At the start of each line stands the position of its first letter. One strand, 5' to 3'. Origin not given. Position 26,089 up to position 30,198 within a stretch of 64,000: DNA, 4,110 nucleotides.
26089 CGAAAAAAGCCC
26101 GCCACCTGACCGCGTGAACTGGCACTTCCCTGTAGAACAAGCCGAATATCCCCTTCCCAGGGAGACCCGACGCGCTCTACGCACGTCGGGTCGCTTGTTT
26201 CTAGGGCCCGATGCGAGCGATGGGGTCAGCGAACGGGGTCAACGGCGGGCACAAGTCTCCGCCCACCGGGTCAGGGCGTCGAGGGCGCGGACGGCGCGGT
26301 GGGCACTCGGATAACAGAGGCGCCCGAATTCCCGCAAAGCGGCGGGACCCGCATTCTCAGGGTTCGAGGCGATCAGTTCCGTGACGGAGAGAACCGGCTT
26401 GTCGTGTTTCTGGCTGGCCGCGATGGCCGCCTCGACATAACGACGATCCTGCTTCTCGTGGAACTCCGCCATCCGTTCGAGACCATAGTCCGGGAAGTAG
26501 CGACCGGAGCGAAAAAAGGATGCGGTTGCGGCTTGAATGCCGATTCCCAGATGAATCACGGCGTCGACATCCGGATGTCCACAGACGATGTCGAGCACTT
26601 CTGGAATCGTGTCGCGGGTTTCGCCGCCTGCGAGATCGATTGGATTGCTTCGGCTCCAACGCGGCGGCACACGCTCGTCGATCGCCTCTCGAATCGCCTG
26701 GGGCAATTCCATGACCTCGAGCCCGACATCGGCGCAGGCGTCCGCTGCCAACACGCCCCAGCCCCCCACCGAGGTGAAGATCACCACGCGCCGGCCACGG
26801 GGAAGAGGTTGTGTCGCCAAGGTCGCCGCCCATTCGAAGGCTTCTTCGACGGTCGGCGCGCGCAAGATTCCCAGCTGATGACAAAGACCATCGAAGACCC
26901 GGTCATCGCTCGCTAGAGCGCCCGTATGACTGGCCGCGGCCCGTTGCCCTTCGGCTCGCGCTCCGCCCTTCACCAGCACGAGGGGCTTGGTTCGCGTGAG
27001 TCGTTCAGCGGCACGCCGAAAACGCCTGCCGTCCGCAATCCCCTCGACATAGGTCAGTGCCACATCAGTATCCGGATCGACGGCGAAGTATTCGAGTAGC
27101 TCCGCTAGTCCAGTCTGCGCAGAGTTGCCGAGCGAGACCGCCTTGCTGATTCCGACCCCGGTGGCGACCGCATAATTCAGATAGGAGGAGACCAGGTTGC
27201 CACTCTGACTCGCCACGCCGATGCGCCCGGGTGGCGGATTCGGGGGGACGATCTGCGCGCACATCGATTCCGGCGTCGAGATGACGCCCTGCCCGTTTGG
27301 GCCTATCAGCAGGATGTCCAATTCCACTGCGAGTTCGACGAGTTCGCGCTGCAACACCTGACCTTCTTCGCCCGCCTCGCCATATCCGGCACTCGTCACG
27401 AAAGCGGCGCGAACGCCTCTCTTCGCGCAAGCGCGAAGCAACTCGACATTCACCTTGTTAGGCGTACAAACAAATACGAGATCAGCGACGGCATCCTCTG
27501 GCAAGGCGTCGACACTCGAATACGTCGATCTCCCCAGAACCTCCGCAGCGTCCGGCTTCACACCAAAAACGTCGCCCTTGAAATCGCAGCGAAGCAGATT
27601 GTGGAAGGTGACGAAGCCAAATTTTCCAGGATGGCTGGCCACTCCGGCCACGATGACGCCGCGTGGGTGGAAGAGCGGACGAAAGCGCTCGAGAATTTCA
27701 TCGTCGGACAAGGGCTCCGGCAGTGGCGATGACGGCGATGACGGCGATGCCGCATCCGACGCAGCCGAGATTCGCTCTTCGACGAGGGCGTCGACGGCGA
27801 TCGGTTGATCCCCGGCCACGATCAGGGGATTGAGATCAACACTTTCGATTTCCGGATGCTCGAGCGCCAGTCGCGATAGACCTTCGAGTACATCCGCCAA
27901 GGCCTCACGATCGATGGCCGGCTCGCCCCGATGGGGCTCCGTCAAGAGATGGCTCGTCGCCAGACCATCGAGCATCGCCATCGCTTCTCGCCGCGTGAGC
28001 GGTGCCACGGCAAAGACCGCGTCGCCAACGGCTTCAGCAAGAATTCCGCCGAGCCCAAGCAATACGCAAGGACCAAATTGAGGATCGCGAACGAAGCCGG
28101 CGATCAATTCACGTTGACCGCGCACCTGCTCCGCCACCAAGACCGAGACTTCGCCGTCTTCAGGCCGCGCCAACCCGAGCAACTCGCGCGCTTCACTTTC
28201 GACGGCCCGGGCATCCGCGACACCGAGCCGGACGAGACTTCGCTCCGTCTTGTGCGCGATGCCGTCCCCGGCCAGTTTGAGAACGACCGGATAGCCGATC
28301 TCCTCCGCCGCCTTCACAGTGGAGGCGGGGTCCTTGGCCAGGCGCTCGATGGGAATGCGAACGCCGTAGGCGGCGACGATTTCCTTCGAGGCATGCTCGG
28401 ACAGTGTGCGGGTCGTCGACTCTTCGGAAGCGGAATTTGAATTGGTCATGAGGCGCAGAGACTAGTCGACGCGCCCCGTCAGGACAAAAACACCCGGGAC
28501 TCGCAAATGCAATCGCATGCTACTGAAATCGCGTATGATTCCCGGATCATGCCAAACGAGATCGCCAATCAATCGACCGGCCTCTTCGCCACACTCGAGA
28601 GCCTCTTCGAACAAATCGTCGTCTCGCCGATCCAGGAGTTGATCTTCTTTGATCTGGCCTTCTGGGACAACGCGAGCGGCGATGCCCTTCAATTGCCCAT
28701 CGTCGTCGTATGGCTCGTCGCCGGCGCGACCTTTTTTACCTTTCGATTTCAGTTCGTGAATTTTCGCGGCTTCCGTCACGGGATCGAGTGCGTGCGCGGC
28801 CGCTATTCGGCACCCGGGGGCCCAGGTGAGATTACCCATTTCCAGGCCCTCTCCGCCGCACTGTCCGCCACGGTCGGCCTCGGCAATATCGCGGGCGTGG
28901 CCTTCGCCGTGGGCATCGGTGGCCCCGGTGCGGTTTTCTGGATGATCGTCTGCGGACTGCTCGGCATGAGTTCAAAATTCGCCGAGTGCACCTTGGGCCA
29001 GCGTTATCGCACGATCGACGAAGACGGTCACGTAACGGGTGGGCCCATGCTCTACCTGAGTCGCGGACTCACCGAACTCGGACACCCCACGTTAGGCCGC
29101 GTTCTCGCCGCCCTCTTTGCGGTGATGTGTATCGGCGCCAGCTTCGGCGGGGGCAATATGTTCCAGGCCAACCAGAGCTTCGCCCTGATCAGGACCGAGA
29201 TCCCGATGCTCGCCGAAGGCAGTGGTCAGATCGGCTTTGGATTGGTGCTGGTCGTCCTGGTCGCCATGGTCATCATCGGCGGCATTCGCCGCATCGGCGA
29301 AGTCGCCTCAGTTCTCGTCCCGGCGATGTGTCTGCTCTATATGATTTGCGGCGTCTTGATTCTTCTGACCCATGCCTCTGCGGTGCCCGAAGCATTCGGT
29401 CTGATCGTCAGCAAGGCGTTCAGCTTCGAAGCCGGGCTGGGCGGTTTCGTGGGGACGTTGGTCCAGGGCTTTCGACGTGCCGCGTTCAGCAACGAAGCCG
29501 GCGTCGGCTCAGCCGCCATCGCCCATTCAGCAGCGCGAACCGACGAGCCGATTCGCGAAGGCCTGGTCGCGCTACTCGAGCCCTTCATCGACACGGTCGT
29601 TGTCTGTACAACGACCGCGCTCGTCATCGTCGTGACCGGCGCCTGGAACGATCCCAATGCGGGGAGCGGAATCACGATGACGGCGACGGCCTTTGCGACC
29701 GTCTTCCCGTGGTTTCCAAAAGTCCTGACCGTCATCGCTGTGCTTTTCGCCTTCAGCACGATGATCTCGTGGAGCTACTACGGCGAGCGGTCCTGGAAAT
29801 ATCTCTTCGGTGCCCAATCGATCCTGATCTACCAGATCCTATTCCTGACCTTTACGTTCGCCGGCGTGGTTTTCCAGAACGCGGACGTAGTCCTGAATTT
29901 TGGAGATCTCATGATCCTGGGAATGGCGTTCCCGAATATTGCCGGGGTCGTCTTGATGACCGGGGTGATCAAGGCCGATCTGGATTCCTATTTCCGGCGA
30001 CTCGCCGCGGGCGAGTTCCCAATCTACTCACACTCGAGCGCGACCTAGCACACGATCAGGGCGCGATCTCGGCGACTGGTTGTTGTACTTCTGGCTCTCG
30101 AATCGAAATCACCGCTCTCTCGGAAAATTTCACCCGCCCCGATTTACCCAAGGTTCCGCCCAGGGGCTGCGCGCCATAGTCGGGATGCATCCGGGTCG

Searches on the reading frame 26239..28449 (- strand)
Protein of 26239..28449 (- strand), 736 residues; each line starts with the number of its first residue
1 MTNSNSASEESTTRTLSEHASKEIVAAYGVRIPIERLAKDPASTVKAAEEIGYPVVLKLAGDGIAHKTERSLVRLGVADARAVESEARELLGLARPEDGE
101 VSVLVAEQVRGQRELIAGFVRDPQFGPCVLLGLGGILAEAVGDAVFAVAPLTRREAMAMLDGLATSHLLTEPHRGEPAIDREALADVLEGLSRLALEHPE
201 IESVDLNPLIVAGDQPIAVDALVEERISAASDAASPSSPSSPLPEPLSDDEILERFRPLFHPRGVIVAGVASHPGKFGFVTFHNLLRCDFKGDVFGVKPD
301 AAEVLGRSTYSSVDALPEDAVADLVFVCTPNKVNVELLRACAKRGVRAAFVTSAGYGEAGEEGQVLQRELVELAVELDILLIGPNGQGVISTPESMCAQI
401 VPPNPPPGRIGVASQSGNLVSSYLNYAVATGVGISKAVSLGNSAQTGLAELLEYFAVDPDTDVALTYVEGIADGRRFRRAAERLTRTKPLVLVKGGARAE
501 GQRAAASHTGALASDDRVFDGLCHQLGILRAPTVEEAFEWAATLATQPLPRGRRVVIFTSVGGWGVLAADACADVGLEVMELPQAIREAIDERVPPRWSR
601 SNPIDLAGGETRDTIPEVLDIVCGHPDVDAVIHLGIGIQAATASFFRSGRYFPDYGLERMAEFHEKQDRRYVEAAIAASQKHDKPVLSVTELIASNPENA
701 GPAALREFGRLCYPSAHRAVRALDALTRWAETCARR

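Call 55: search_protein_families(library=pfam, proteins=[window:26239-28449:-], max_evalue=0.00001)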
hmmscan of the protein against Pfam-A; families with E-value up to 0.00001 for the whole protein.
window:26239-28449:- (736 aa): 5 families
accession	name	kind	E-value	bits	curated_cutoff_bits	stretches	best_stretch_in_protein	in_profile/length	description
PF13549.11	ATP-grasp_5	-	1.9e-59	201.1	27.6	1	11-223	5-219/221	ATP-grasp domain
PF13607.11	Succ_CoA_lig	-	1.3e-46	158.3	27.4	1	407-544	1-138/138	Succinyl-CoA ligase like flavodoxin domain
PF13380.12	CoA_binding_2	-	1.9e-14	54.5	22.8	1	265-389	3-113/116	CoA binding domain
PF19045.5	Ligase_CoA_2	-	5.6e-12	46.4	23.7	1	555-632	1-78/162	Ligase-CoA domain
PF02629.25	CoA_binding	-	4.4e-06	27.8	22.3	0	264-353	5-95/97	CoA binding domain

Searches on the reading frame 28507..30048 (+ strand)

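Call 55: search_protein_families(library=pfam, proteins=[window:28507-30048:+], max_evalue=0.00001)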
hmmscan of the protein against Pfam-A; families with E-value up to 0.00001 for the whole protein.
window:28507-30048:+ (513 aa): 1 family
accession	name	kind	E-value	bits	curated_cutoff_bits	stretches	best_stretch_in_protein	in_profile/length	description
PF01235.23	Na_Ala_symp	-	2.7e-122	409.3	24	1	106-503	10-387/392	Sodium:alanine symporter family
